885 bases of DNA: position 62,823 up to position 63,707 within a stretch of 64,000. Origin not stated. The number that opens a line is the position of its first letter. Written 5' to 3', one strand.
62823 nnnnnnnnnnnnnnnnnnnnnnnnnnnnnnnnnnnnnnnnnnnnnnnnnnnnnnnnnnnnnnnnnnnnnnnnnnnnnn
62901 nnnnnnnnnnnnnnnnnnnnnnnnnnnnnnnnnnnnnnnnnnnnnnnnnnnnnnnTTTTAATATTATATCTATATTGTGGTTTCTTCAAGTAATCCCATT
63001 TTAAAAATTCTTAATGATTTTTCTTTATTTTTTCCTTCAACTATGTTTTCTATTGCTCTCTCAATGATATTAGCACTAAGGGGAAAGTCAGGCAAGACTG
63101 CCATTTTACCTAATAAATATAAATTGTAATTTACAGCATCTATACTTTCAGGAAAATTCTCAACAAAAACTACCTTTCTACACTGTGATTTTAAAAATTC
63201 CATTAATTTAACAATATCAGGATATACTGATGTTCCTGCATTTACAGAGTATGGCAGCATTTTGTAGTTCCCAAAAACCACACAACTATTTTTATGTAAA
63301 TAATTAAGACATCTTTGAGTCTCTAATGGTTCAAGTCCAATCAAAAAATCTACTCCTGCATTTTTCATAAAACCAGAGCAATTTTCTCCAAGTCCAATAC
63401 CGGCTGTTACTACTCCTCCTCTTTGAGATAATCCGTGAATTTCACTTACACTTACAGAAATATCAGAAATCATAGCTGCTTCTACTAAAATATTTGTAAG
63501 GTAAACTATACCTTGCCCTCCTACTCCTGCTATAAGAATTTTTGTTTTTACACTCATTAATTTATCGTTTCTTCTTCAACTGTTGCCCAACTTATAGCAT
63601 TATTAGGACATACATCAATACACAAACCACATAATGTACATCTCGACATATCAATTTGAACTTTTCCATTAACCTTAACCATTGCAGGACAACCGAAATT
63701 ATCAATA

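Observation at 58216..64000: Tightly packed redox operon: GltD-like Fe-S flavoprotein, POR-gamma/IorB-like protein, three-subunit molybdenum hydroxylase and HisC-family aminotransferase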

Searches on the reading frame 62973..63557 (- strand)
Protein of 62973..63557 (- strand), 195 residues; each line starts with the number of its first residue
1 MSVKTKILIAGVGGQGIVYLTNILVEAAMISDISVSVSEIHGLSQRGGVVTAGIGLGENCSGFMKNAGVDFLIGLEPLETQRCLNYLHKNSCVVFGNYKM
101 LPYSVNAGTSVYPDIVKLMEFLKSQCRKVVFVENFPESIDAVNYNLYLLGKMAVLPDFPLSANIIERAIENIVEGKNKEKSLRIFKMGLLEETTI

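Call 4: search_protein_families(library=pfam, proteins=[window:62973-63557:-], max_evalue=0.01)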
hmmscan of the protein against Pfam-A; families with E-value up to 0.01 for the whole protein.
window:62973-63557:- (195 aa): 1 family
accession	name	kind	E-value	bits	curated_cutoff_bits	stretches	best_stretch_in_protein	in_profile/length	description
PF01558.24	POR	-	3.5e-17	63.5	27.4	1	13-188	1-171/173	Pyruvate ferredoxin/flavodoxin oxidoreductase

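Call 5: search_protein_families(library=ncbifam, proteins=[window:62973-63557:-], max_evalue=0.001)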
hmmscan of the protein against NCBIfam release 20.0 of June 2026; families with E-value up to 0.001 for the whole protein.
window:62973-63557:- (195 aa): 22 families
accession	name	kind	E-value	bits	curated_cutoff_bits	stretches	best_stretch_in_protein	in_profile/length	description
NF005323.0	PRK06853.1-3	equivalog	5.5e-41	140.7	238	1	3-189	5-192/197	indolepyruvate oxidoreductase subunit beta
TIGR03334.1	IOR_beta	equivalog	5.9e-37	127.5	205.8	1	6-188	2-187/189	indolepyruvate ferredoxin oxidoreductase subunit beta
NF005322.0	PRK06853.1-2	equivalog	3.4e-33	115.1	237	1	3-188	4-189/197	indolepyruvate oxidoreductase subunit beta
NF005325.0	PRK06853.1-5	equivalog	5e-32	111.2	230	1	4-189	3-188/192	indolepyruvate oxidoreductase subunit beta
NF005326.0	PRK06853.1-6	equivalog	2.3e-27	96.1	348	1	6-189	5-193/202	indolepyruvate oxidoreductase subunit beta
NF004917.0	PRK06274.1-3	equivalog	6.5e-27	94.8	284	1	4-187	2-188/203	indolepyruvate oxidoreductase subunit beta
NF005324.0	PRK06853.1-4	equivalog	6.4e-24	84.9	222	1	4-178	2-172/196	indolepyruvate oxidoreductase subunit beta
NF005328.0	PRK06853.2-2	equivalog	2.4e-23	82.9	240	1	5-100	4-99/192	indolepyruvate oxidoreductase subunit beta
NF005327.0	PRK06853.2-1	equivalog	7.3e-21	74.9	242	1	4-103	3-103/194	indolepyruvate oxidoreductase subunit beta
NF004915.0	PRK06274.1-1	equivalog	2.2e-18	66.4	274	1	6-183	4-183/194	indolepyruvate oxidoreductase subunit beta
NF004918.0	PRK06274.1-4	equivalog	2.6e-18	66.5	278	1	6-180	4-180/202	indolepyruvate oxidoreductase subunit beta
NF004916.0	PRK06274.1-2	equivalog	7.5e-18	65.3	227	1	5-104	3-101/178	indolepyruvate oxidoreductase subunit beta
NF005329.0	PRK06853.2-4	equivalog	1.7e-10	41.4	267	1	6-52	3-49/175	indolepyruvate oxidoreductase subunit beta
NF009589.0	PRK13030.1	subfamily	5.9e-09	34.2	816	1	4-187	728-922/1170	indolepyruvate ferredoxin oxidoreductase family protein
NF009588.0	PRK13029.1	subfamily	6e-09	34.4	952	1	5-190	745-941/1196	indolepyruvate ferredoxin oxidoreductase family protein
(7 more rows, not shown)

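Call 6: find_encoding_contigs(protein=window:62973-63557:-, flank=10000, max_places=6)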
Protein window:62973-63557:- (195 aa): 1 contig read that carries it; 1 place shown.
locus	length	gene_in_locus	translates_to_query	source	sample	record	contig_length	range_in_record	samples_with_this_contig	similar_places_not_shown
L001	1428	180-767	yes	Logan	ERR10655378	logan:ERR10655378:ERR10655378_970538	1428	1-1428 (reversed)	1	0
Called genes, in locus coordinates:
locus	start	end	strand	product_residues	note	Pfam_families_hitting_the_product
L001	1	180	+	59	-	?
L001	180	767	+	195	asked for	PF01558:POR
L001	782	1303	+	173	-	PF00111:Fer2 (weak), PF01799:Fer2_2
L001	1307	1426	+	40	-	?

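Call 7: find_homologous_proteins(query=window:62973-63557:-, max_evalue=0.00001)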
Query window:62973-63557:- (195 aa): 1955 proteins with E <= 0.00001 among 2107 candidates; the best 120 are listed.
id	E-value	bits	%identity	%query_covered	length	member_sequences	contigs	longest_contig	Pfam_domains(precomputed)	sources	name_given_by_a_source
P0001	2.0e-121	420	100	100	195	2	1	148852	PF01558.26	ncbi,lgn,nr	ncbi:MAG: 2-oxoacid:acceptor oxidoreductase family protein [Bacteroidia bacterium]|nr:2-oxoacid:acce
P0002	1.5e-96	339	78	99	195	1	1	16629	PF01558.26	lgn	-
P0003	2.3e-91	322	74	100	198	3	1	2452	PF01558.26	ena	-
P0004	2.6e-86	306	70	97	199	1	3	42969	PF01558.26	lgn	-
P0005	8.7e-86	304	70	97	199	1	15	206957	PF01558.26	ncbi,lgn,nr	ncbi:MAG: 2-oxoacid:acceptor oxidoreductase family protein [Bacteroidetes bacterium]|nr:2-oxoacid:ac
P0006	2.5e-77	277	69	94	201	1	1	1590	PF01558.26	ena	-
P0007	3.4e-77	276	66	96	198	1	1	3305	PF01558.26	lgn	-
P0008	3.5e-77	276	65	97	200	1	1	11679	PF01558.26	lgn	-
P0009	4.5e-77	276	66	97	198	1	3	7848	PF01558.26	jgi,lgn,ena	-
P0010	3.3e-76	273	65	97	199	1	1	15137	PF01558.26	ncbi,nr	ncbi:MAG: 2-oxoacid:acceptor oxidoreductase family protein [Bacteroidetes bacterium]|nr:2-oxoacid:ac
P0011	3.6e-76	273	68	94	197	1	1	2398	PF01558.26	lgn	-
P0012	4.8e-76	273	65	97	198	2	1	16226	PF01558.26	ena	-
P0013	5.1e-76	272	66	96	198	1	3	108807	PF01558.26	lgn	-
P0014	7.3e-76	272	67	94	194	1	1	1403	PF01558.26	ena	-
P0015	8.0e-76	272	64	97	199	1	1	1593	PF01558.26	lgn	-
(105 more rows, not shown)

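Call 8: find_encoding_contigs(protein=P0002, flank=10000, max_places=3)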
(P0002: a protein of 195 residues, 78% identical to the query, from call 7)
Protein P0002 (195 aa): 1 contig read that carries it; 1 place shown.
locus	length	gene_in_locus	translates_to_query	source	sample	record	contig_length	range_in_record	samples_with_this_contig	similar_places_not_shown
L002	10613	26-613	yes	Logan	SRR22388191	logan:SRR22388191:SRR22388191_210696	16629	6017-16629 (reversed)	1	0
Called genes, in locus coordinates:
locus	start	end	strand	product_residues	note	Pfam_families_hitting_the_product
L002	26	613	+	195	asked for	PF01558:POR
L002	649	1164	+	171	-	PF00111:Fer2 (weak), PF01799:Fer2_2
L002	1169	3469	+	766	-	PF01315:Ald_Xan_dh_C, PF02738:MoCoBD_1, PF20256:MoCoBD_2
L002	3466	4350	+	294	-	PF00941:FAD_binding_5, PF03450:CO_deh_flav_C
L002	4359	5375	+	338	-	PF00155:Aminotran_1_2, PF04864:Alliinase_C (weak), PF00266:Aminotran_5 (weak)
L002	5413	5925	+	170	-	-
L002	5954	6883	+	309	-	-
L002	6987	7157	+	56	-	-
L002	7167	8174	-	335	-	-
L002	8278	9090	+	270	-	PF00106:adh_short, PF13561:adh_short_C2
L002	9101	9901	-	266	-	PF22435:MRM3-like_sub_bind, PF00588:SpoU_methylase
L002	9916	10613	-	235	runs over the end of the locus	PF07610:DUF1573, PF22544:HYDIN_VesB_CFA65-like_Ig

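Call 9: find_encoding_contigs(protein=P0005, flank=10000, max_places=3)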
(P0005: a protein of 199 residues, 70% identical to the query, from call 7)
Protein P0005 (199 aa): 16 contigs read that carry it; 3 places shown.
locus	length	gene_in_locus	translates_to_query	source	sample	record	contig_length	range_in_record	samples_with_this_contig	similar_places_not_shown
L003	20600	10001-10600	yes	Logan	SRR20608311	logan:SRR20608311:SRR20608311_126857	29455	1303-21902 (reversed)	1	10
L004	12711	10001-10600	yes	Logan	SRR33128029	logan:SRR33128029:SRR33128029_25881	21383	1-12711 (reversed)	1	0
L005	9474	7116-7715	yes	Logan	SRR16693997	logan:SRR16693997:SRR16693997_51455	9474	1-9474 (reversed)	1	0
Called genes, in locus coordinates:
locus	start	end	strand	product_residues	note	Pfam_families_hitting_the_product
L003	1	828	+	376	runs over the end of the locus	PF02771:Acyl-CoA_dh_N, PF02770:Acyl-CoA_dh_M, PF00441:Acyl-CoA_dh_1, PF08028:Acyl-CoA_dh_2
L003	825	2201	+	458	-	-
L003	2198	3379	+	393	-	PF00108:Thiolase_N, PF00109:ketoacyl-synt (weak), PF02803:Thiolase_C, PF22691:Thiolase_C_1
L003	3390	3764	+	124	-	PF02310:B12-binding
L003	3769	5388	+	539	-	PF01642:MM_CoA_mutase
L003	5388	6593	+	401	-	PF02515:CoA_transf_3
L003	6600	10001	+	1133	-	PF02775:TPP_enzyme_C, PF13292:DXP_synthase_N (weak), PF01266:DAO (weak), PF01946:Thi4 (weak), PF07992:Pyr_redox_2, PF12831:FAD_oxidored (weak), PF13450:NAD_binding_8, PF00037:Fer4, +7 more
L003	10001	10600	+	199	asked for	PF01558:POR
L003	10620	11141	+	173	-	PF00111:Fer2 (weak), PF01799:Fer2_2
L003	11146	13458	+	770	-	PF01315:Ald_Xan_dh_C, PF02738:MoCoBD_1, PF20256:MoCoBD_2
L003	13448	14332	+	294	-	PF00941:FAD_binding_5, PF03450:CO_deh_flav_C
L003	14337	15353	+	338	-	PF00155:Aminotran_1_2, PF00266:Aminotran_5 (weak)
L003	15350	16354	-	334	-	-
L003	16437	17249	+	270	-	PF00106:adh_short, PF13561:adh_short_C2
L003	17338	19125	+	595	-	PF14849:YidC_periplas, PF02096:60KD_IMP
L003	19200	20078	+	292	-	-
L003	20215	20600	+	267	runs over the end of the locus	PF01435:Peptidase_M48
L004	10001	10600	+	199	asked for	PF01558:POR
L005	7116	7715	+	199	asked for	PF01558:POR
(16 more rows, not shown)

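Call 12: search_protein_families(library=pfam, proteins=[L003:6600-9998:+, L003:825-2198:+, L003:5388-6590:+, L003:3769-5385:+, L003:15350-16351:-], max_evalue=0.001)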
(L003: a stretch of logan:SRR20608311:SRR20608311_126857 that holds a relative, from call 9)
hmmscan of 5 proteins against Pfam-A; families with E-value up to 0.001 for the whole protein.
L003:6600-9998:+ (1133 aa): 21 families
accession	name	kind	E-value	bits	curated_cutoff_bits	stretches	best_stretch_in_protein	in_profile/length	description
PF07992.20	Pyr_redox_2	-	3.2e-27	96.1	26.1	1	731-1015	3-291/291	Pyridine nucleotide-disulphide oxidoreductase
PF02775.26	TPP_enzyme_C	-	9.6e-23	81.1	21.9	1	428-571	1-150/151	Thiamine pyrophosphate enzyme, C-terminal TPP binding domain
PF13450.12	NAD_binding_8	-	4.2e-11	43.4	21.9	1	733-770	1-38/68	NAD(P)-binding Rossmann-like domain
PF13738.12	Pyr_redox_3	-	9e-10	38.7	30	1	861-998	164-305/305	Pyridine nucleotide-disulphide oxidoreductase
PF00037.32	Fer4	-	3.2e-08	33.5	21.1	1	1095-1118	1-24/24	4Fe-4S binding domain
PF00070.33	Pyr_redox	-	3.6e-08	34.2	22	0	731-801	2-63/82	Pyridine nucleotide-disulphide oxidoreductase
PF12831.13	FAD_oxidored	-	4.2e-08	33.3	27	1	731-773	2-44/416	FAD dependent oxidoreductase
PF01593.30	Amino_oxidase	-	4.9e-08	33.1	19.8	1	739-769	2-32/443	Flavin containing amine oxidoreductase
PF01855.24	POR_N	-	2.5e-07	31.1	27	0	158-211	120-174/231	Pyruvate flavodoxin/ferredoxin oxidoreductase, thiamine diP-bdg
PF01946.23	Thi4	-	3.4e-07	30.2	26.2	1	730-767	19-57/235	Thi4 family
PF01266.30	DAO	-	1.2e-06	28.7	27.9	1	731-764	2-35/353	FAD dependent oxidoreductase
PF13292.11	DXP_synthase_N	-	5.6e-06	26.3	21.2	1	447-507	111-172/274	1-deoxy-D-xylulose-5-phosphate synthase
PF00890.30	FAD_binding_2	-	1.1e-05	25.2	20.4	1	731-768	2-39/414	FAD binding domain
PF03486.20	HI0933_like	-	1.4e-05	25.1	50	1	731-767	3-39/244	HI0933-like protein Rossmann domain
PF01262.27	AlaDh_PNT_C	-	3e-05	24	23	0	860-906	27-74/214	Alanine dehydrogenase/PNT, C-terminal domain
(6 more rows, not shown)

L003:825-2198:+ (458 aa): 2 families
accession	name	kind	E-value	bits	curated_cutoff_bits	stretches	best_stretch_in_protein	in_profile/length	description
PF08545.16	ACP_syn_III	-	0.00034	20.9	24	0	103-155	11-67/80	3-Oxoacyl-[acyl-carrier-protein (ACP)] synthase III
PF01796.24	OB_ChsH2_C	-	0.00078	19.8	27.1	0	378-438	4-64/65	ChsH2, C-terminal OB-fold domain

L003:5388-6590:+ (401 aa): 1 family
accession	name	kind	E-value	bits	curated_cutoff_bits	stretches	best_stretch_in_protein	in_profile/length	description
PF02515.22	CoA_transf_3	-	5.5e-64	217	23.3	1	6-378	5-366/366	CoA-transferase family III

L003:3769-5385:+ (539 aa): 1 family
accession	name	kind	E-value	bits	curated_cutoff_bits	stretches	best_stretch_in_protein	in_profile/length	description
PF01642.28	MM_CoA_mutase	-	9.1e-187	622.1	22.1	1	20-531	3-512/512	Methylmalonyl-CoA mutase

L003:15350-16351:- (333 aa): 0 families
